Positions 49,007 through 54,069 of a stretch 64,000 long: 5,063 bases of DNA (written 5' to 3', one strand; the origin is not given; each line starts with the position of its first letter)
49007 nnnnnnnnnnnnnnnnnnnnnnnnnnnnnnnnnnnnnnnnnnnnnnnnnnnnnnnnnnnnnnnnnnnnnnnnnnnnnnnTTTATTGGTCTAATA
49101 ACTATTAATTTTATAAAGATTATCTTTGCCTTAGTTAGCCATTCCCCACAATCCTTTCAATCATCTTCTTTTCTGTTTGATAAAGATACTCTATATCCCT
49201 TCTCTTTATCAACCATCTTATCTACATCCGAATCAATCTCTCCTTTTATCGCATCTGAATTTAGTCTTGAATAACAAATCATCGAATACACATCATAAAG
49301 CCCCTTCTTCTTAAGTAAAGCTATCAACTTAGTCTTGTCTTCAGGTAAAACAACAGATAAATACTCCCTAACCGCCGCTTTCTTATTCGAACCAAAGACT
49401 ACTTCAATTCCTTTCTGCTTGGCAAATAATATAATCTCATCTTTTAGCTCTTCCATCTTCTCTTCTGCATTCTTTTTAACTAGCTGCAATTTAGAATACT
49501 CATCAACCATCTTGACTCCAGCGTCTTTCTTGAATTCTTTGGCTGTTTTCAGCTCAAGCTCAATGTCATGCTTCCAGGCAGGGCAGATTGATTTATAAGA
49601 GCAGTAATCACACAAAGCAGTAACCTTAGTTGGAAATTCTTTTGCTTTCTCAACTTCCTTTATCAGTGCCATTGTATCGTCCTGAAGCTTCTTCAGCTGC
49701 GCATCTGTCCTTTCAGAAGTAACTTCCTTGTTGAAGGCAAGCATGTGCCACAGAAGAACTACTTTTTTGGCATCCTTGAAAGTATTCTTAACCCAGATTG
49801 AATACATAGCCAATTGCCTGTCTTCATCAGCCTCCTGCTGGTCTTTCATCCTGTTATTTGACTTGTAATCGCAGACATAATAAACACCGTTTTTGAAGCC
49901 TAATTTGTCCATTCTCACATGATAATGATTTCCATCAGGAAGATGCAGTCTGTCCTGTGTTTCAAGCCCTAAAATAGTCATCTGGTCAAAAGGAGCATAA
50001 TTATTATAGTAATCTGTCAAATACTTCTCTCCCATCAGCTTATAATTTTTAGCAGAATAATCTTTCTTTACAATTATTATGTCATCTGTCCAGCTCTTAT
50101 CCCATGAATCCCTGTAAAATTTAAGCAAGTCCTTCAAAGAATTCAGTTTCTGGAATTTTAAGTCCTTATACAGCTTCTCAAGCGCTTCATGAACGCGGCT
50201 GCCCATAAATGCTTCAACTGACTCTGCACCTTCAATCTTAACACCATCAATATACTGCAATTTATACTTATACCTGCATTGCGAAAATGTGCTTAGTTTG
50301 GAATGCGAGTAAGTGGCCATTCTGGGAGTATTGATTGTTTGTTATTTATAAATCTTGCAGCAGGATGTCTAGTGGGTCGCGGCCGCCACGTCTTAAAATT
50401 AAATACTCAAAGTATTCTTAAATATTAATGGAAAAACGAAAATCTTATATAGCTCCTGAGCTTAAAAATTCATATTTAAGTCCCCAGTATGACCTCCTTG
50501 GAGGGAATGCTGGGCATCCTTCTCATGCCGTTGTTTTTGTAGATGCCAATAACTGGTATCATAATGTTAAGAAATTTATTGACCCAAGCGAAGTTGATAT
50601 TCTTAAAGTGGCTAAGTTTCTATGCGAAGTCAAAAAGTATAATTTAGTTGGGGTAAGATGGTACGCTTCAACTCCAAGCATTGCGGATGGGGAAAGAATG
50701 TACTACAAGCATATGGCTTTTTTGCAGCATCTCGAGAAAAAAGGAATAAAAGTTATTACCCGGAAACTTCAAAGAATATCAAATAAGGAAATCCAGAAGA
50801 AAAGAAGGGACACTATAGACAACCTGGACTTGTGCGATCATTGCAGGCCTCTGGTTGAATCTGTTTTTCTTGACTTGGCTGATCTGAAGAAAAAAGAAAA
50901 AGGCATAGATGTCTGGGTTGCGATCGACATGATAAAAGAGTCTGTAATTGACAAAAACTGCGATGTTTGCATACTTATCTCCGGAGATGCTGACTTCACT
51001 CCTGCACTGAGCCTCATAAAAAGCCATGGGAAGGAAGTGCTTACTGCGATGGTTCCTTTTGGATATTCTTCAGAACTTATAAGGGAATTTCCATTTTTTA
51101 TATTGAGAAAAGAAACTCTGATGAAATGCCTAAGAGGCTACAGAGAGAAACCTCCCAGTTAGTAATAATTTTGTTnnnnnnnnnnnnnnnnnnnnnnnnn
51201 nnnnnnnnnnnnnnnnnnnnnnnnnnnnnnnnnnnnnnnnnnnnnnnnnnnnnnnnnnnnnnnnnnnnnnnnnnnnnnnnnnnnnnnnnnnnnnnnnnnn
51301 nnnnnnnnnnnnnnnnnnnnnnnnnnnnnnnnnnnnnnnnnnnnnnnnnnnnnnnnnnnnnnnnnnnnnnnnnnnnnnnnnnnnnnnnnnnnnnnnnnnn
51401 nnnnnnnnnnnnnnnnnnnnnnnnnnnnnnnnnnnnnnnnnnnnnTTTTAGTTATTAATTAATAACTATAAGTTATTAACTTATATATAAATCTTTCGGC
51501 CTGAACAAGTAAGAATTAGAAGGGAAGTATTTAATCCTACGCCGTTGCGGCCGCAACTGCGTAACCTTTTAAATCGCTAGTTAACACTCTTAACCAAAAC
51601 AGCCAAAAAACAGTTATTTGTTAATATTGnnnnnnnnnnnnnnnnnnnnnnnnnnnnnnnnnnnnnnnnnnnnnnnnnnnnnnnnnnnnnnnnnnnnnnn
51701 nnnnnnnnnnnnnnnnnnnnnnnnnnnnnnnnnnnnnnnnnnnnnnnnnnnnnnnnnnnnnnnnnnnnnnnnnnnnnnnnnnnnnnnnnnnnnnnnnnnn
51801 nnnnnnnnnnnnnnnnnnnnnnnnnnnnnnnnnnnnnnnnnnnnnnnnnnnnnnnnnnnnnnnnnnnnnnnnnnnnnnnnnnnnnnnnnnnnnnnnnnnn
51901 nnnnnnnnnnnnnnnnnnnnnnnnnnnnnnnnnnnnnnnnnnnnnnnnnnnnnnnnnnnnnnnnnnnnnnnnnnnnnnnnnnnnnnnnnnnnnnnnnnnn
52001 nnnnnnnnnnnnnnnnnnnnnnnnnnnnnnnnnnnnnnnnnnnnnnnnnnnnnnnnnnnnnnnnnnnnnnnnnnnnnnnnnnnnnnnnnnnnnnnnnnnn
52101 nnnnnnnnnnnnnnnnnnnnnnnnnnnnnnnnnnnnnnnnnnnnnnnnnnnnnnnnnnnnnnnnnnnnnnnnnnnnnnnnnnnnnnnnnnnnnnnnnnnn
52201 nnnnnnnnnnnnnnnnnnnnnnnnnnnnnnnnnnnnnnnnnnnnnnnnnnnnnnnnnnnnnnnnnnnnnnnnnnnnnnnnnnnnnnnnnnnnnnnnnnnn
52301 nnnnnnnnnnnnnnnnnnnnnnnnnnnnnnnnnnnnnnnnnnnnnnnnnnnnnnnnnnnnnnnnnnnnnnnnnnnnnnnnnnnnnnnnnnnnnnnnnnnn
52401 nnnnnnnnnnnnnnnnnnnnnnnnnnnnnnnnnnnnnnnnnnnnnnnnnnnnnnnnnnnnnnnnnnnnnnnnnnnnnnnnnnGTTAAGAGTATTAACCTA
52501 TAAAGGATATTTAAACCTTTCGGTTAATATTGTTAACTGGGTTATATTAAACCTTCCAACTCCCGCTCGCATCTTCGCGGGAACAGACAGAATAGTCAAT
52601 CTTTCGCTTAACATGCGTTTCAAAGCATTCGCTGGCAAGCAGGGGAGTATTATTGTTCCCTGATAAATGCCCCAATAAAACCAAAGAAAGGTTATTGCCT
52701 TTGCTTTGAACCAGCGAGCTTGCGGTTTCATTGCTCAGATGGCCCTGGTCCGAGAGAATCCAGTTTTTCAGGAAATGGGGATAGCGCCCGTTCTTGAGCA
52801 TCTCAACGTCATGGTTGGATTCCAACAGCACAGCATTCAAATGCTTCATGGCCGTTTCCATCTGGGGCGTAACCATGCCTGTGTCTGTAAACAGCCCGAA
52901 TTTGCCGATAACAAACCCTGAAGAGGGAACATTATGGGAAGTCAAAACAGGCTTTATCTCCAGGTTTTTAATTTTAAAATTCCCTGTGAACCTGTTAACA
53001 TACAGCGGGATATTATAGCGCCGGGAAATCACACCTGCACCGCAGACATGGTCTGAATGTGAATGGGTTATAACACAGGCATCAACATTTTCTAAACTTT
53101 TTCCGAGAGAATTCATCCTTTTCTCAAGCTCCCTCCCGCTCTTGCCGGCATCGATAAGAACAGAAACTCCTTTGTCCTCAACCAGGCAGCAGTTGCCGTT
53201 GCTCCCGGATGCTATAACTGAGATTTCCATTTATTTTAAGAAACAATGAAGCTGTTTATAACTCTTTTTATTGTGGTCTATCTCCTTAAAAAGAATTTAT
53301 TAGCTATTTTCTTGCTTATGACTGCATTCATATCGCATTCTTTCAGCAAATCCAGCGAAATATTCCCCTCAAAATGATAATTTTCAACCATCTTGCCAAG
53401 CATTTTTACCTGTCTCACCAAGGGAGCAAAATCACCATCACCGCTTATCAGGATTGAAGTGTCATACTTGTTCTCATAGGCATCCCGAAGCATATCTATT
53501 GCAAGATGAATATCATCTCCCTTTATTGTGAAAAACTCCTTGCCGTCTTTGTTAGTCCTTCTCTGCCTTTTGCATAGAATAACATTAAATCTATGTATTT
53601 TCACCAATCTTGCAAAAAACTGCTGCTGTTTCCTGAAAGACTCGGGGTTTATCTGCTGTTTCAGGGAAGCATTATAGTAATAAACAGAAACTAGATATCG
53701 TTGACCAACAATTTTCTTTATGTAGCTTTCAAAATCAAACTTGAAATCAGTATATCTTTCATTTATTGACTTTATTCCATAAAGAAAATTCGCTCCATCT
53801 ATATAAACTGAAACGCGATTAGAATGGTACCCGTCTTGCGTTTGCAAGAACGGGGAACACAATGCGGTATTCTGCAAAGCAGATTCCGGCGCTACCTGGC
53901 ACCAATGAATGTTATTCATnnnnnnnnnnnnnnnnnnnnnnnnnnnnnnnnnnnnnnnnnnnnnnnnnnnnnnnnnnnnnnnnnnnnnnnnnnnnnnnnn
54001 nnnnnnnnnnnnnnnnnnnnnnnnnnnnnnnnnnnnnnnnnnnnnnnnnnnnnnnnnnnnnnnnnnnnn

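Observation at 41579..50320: Low-GC block (wHTH protein, SNase-like fragment, lipoprotein, ClpP-like protease, hsdSMR, Cas4-like) bounded by GC-box promoter elements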

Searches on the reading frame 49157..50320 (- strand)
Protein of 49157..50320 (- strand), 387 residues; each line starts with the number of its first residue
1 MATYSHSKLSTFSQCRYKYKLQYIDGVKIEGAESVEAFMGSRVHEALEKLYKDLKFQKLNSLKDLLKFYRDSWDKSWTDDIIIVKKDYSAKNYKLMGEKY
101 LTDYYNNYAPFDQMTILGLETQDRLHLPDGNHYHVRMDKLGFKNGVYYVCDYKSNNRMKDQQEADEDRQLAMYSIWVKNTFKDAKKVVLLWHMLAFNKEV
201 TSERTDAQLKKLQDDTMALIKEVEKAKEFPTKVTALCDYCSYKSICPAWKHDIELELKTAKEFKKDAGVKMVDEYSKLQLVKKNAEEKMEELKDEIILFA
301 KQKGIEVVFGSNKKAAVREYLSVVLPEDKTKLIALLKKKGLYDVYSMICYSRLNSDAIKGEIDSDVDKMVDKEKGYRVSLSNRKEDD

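Call 7: search_protein_families(library=pfam, proteins=[window:49157-50320:-], max_evalue=0.01)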
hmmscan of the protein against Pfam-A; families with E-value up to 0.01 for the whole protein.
window:49157-50320:- (387 aa): 2 families
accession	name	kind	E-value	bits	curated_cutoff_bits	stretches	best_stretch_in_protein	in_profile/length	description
PF12705.13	PDDEXK_1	-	2.7e-27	96.7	22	1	4-247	2-247/247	PD-(D/E)XK nuclease superfamily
PF01930.23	Cas_Cas4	-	7.1e-05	23.4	22.7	1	134-246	53-158/160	Domain of unknown function DUF83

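Call 8: search_protein_families(library=padloc, proteins=[window:49157-50320:-], max_evalue=0.01)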
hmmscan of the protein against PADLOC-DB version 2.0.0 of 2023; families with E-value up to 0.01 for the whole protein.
window:49157-50320:- (387 aa): 9 families
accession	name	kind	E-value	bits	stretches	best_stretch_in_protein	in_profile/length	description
PDLC01447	Cas4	-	8.3e-08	30.9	1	4-248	5-159/161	"CAS-I,CAS-II,CAS-III,CAS-IV,CAS-V,CAS-VI; acquisition_associated"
PDLC01250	Cas4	-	1.1e-07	30.3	1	130-247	59-168/168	"CAS-I,CAS-II,CAS-III,CAS-IV,CAS-V,CAS-VI; acquisition_associated"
PDLC00943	Cas4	-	1.6e-07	29.4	1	134-247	69-179/180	CRISPR-associated protein Cas4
PDLC01611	Cas4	-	1.4e-06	26.6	1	134-246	52-156/158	"CAS-I,CAS-II,CAS-III,CAS-IV,CAS-V,CAS-VI; acquisition_associated"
PDLC00059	DruK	-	5.8e-05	20.4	1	144-250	137-239/326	PD-(D/E)XK nuclease superfamily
PDLC00944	Cas4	-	6.2e-05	21.3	1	131-247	65-177/177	Cas4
PDLC01773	Cas4c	-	0.0002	18.8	1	144-251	98-198/229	-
PDLC02087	Cas4b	-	0.0016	16.6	1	141-246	83-188/189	-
PDLC02034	Cas4d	-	0.0021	15.7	0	134-246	73-180/192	-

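Call 46: search_protein_families(library=ncbifam, proteins=[window:49157-50320:-], max_evalue=0.01)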
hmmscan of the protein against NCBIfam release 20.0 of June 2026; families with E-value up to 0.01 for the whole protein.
window:49157-50320:- (387 aa): 1 family
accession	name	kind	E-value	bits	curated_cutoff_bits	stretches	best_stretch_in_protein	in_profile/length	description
TIGR00372.1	cas4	equivalog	6.2e-07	29.4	65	1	134-247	69-179/180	CRISPR-associated protein Cas4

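Call 47: search_protein_families(library=phrogs, proteins=[window:49157-50320:-], max_evalue=0.001)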
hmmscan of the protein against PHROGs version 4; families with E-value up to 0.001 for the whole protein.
window:49157-50320:- (387 aa): 4 families
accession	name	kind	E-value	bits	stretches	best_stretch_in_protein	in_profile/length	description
phrog_69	-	DNA, RNA and nucleotide metabolism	9.5e-27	95.1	1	1-301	87-376/501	exonuclease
phrog_1218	-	DNA, RNA and nucleotide metabolism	1.2e-22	81.7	1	3-184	9-192/364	exonuclease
phrog_8097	-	DNA, RNA and nucleotide metabolism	2.6e-06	27.4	1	3-183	2-152/598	exonuclease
phrog_1706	-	DNA, RNA and nucleotide metabolism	0.00025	21.6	1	136-286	125-278/293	CRISPR/Cas system associated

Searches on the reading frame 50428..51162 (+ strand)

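Call 31: search_protein_families(library=pfam, proteins=[window:50428-51162:+], max_evalue=0.01)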
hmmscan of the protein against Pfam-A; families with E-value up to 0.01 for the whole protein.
window:50428-51162:+ (244 aa): 1 family
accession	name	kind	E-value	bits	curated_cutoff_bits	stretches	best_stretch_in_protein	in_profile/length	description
PF01936.24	NYN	-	8e-16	59.3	24.2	1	35-222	3-139/145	NYN domain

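Call 46: search_protein_families(library=ncbifam, proteins=[window:50428-51162:+], max_evalue=0.01)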
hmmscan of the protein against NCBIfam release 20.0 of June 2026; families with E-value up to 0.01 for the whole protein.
window:50428-51162:+ (244 aa): 1 family
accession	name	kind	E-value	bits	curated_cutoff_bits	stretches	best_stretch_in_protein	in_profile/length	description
TIGR00288.1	TIGR00288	hypoth_equivalog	6.7e-05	22.8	178.45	1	159-217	88-145/160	TIGR00288 family NYN domain-containing protein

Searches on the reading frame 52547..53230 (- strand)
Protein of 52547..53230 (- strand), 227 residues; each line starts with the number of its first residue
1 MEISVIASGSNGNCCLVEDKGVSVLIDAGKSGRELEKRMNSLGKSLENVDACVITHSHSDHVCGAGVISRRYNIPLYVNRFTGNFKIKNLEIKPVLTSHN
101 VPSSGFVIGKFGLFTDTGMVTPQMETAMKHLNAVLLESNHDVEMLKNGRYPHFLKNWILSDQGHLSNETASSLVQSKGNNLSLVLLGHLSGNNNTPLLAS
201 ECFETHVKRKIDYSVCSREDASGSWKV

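Call 32: search_protein_families(library=pfam, proteins=[window:52547-53230:-], max_evalue=0.01)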
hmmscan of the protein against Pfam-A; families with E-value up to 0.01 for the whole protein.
window:52547-53230:- (227 aa): 6 families
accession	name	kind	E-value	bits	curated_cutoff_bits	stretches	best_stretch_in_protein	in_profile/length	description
PF00753.33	Lactamase_B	-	5.3e-14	53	22.7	1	10-91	4-86/196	Metallo-beta-lactamase superfamily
PF12706.13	Lactamase_B_2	-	3.7e-13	50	27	2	24-81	3-65/200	Beta-lactamase superfamily domain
PF13483.12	Lactamase_B_3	-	2.3e-06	28.1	24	1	12-101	7-84/160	Beta-lactamase superfamily domain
PF23023.1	Anti-Pycsar_Apyc1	-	0.00032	20.7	50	1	11-69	19-74/250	Anti-Pycsar protein Apyc1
PF16661.11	Lactamase_B_6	-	0.00064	19.6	27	1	16-65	1-52/193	Metallo-beta-lactamase superfamily domain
PF02112.21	PDEase_II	-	0.00069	19.3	23.7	1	26-71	60-105/340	cAMP phosphodiesterases class-II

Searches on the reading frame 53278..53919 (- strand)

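Call 32: search_protein_families(library=pfam, proteins=[window:53278-53919:-], max_evalue=0.01)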
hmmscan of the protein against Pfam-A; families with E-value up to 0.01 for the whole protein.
window:53278-53919:- (213 aa): 2 families
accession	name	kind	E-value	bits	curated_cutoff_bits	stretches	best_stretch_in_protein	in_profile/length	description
PF01936.24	NYN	-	3e-24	86.6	24.2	1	35-196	1-139/145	NYN domain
PF18294.6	Pept_S41_N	-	0.0024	18.2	25.9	1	78-106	12-40/49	Peptidase S41 N-terminal domain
